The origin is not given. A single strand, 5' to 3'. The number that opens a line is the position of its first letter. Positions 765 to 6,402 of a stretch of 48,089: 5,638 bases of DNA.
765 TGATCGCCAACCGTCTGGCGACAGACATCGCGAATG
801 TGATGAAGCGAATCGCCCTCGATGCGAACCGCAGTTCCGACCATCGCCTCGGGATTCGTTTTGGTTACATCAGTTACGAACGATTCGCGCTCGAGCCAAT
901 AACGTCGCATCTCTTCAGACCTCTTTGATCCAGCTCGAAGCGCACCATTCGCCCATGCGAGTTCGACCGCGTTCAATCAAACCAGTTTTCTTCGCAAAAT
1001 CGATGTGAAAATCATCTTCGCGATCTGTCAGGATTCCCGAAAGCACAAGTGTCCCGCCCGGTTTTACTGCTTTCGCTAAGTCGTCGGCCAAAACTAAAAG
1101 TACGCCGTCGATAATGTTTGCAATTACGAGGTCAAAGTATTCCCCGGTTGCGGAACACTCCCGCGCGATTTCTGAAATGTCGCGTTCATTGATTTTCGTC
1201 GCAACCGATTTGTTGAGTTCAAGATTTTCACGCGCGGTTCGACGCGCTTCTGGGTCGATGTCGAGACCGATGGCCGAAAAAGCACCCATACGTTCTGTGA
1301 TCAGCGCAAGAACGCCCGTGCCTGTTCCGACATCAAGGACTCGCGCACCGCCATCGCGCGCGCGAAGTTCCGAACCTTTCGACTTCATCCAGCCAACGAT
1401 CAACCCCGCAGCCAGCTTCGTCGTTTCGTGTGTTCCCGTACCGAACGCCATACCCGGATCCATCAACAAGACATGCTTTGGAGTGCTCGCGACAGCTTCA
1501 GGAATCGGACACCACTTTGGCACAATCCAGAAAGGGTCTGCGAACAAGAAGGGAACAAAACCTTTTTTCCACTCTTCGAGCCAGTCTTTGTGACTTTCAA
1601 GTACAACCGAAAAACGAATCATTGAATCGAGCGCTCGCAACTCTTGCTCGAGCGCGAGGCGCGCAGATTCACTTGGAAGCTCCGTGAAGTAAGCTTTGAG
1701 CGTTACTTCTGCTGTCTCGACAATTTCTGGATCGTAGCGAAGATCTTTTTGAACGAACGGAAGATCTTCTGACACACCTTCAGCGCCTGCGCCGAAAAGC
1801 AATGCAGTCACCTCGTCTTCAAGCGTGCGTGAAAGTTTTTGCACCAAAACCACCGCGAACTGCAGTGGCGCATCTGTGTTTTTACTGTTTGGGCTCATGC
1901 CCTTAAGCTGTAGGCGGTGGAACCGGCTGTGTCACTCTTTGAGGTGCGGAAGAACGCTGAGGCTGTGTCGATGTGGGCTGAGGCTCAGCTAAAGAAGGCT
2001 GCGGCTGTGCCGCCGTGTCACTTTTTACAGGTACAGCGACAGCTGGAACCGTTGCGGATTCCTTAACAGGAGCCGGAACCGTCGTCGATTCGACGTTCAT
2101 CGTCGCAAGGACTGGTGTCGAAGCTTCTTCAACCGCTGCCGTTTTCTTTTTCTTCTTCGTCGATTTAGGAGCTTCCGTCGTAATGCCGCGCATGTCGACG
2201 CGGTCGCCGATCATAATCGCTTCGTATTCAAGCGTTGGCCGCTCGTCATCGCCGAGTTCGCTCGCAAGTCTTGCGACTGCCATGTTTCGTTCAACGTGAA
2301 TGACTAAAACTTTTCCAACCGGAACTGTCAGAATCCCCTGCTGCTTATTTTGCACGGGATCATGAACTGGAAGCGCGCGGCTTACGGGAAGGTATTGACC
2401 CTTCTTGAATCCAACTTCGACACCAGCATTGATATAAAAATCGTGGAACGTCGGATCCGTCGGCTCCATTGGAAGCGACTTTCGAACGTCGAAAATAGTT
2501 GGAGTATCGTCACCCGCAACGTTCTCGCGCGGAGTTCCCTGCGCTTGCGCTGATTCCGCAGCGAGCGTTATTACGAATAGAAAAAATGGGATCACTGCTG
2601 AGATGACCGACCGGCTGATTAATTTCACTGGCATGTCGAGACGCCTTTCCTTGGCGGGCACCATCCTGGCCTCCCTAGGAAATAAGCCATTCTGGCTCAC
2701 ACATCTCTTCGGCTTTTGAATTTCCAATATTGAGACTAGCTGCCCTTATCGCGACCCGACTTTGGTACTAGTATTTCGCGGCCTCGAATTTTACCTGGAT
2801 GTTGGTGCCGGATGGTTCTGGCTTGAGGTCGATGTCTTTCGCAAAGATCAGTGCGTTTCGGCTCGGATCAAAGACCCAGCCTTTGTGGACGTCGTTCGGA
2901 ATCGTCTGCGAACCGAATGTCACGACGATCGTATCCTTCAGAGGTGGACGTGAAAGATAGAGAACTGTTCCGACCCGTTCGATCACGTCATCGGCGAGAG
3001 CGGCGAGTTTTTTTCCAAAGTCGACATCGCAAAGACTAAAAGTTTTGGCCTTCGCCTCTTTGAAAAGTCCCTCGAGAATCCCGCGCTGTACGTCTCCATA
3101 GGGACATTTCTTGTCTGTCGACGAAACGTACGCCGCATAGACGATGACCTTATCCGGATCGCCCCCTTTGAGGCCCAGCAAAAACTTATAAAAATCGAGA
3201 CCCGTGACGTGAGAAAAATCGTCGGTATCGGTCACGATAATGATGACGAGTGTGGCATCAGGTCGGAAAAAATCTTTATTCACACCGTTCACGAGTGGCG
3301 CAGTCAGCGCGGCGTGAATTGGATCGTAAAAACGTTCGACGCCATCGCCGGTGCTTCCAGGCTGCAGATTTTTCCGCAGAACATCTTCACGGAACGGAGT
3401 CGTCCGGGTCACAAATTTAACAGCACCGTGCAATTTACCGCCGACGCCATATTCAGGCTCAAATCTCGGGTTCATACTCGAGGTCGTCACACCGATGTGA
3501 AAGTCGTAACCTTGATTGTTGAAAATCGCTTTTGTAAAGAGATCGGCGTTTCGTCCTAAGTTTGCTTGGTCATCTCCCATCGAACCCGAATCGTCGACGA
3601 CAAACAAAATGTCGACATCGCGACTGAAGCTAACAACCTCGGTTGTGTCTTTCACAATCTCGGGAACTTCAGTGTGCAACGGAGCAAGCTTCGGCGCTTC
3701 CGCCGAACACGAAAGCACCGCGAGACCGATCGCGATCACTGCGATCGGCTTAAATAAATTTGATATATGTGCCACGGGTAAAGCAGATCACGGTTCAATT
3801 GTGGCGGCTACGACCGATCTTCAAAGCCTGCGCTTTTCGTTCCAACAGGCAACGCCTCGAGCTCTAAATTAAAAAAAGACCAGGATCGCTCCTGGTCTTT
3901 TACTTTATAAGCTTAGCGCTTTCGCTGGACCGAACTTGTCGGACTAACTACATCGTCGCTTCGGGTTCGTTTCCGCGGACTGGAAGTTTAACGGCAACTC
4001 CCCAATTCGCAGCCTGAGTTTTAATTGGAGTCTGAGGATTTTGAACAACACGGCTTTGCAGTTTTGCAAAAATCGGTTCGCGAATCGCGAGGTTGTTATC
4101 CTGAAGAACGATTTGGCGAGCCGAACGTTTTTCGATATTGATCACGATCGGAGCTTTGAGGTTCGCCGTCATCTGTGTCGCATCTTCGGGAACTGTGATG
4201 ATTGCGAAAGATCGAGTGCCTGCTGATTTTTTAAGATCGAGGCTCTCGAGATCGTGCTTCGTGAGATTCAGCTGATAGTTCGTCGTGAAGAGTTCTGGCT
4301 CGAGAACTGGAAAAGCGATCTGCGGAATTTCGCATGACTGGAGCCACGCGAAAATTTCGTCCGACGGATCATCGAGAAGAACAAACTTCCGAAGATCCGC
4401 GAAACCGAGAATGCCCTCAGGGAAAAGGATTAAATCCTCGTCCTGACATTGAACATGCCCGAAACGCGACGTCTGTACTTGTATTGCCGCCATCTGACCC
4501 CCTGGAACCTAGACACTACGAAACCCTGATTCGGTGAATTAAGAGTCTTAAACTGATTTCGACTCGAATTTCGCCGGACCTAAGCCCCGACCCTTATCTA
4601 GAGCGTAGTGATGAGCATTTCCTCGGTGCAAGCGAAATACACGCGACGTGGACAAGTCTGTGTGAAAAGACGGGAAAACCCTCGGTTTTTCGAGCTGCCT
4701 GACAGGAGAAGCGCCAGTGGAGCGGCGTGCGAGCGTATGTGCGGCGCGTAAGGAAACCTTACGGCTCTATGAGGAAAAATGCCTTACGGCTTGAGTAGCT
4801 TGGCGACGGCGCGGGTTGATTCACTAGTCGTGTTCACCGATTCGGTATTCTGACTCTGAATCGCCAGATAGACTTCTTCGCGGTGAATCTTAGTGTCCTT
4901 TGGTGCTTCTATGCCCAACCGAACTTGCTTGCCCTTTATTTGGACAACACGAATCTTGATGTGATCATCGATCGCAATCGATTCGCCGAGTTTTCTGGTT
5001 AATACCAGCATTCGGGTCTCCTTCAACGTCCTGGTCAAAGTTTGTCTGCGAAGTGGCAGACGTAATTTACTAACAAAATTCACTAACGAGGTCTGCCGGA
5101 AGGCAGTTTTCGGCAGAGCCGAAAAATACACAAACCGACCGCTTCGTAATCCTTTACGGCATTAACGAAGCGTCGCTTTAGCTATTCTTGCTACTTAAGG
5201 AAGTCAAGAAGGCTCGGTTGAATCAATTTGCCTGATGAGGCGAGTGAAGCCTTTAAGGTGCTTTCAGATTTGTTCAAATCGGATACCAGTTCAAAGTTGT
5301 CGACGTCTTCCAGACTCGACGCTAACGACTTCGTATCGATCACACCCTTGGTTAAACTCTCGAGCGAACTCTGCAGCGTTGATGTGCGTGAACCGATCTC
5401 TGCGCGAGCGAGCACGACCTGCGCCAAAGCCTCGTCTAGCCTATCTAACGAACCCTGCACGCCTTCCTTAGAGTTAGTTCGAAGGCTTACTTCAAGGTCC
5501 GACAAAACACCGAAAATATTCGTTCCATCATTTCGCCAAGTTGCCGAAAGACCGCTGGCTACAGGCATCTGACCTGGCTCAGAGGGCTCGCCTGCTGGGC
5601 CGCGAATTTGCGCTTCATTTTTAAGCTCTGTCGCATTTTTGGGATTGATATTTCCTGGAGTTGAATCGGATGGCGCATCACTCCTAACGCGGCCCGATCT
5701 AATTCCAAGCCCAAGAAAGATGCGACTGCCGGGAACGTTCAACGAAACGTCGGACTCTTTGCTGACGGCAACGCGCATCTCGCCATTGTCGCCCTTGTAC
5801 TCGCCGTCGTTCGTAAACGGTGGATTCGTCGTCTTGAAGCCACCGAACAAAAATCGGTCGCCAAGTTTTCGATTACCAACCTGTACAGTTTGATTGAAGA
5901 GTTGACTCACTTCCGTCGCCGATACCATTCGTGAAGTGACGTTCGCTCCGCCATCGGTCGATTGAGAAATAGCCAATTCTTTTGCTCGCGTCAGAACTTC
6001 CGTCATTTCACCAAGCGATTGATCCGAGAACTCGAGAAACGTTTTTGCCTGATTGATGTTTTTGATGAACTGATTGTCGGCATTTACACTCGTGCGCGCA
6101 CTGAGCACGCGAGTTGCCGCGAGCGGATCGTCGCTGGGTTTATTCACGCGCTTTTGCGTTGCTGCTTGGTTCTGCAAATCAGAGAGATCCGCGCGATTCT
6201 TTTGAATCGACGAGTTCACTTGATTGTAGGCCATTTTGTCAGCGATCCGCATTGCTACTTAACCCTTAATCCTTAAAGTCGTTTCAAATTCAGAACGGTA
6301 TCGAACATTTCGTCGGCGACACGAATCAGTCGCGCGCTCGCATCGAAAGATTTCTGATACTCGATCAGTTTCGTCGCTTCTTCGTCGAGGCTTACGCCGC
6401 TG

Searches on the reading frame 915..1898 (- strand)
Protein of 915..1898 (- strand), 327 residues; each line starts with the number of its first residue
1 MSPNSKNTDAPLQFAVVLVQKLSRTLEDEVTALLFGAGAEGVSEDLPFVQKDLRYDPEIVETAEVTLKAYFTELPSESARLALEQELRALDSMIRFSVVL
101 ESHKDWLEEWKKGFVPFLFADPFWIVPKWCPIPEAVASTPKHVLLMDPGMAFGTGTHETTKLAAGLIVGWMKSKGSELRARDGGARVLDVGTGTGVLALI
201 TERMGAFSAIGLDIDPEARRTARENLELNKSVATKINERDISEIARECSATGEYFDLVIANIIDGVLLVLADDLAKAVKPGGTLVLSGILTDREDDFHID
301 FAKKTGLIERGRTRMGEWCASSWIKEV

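Call 84: search_protein_families(library=pfam, proteins=[window:915-1898:-], max_evalue=0.00001)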
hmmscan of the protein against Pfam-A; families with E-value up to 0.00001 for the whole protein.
window:915-1898:- (327 aa): 6 families
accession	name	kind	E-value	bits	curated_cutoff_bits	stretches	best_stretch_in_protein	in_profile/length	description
PF06325.19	PrmA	-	5e-55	187.5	22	1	22-321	9-291/296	Ribosomal protein L11 methyltransferase (PrmA)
PF13847.12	Methyltransf_31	-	2.2e-09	37.6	27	1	182-265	2-82/145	Methyltransferase domain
PF13649.12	Methyltransf_25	-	1.5e-08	35.6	27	1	187-282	1-97/97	Methyltransferase domain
PF13489.12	Methyltransf_23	-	1.7e-08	34.8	27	1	181-293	20-123/164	Methyltransferase domain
PF08241.18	Methyltransf_11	-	3e-06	28.2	21.2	1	188-285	1-94/95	Methyltransferase domain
PF05175.20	MTS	-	8e-06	26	23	0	184-261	32-105/170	Methyltransferase small domain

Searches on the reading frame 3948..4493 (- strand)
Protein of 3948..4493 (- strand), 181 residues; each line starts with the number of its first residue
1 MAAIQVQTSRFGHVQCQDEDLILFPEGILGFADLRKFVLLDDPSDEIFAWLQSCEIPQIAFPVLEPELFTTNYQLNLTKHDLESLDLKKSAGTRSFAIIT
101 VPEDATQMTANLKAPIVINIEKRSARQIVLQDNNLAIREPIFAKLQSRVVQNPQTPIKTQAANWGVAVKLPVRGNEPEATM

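Call 84: search_protein_families(library=pfam, proteins=[window:3948-4493:-], max_evalue=0.00001)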
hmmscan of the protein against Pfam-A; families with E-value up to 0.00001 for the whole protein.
window:3948-4493:- (181 aa): 1 family
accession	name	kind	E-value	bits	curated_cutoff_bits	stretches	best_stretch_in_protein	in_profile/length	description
PF02623.20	FliW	-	1.4e-37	128.7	25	1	22-141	1-122/122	FliW protein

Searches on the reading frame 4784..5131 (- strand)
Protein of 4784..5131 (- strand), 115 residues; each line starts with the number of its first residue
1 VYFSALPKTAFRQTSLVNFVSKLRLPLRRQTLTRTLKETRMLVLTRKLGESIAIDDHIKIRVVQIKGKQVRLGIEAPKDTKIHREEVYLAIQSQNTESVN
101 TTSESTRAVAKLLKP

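Call 84: search_protein_families(library=pfam, proteins=[window:4784-5131:-], max_evalue=0.00001)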
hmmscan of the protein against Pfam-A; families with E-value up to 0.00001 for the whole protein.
window:4784-5131:- (115 aa): 1 family
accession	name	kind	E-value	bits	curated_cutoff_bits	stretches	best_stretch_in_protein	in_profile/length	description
PF02599.21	CsrA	-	1.3e-25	89.6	27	1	41-92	1-52/53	Global regulator protein family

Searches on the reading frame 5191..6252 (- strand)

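Call 84: search_protein_families(library=pfam, proteins=[window:5191-6252:-], max_evalue=0.00001)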
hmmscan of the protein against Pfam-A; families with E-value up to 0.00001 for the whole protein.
window:5191-6252:- (353 aa): 1 family
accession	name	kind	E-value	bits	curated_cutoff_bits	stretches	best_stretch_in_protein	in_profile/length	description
PF00669.25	Flagellin_N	-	2.2e-12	47.6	26.6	1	5-127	3-124/139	Bacterial flagellin N-terminal helical region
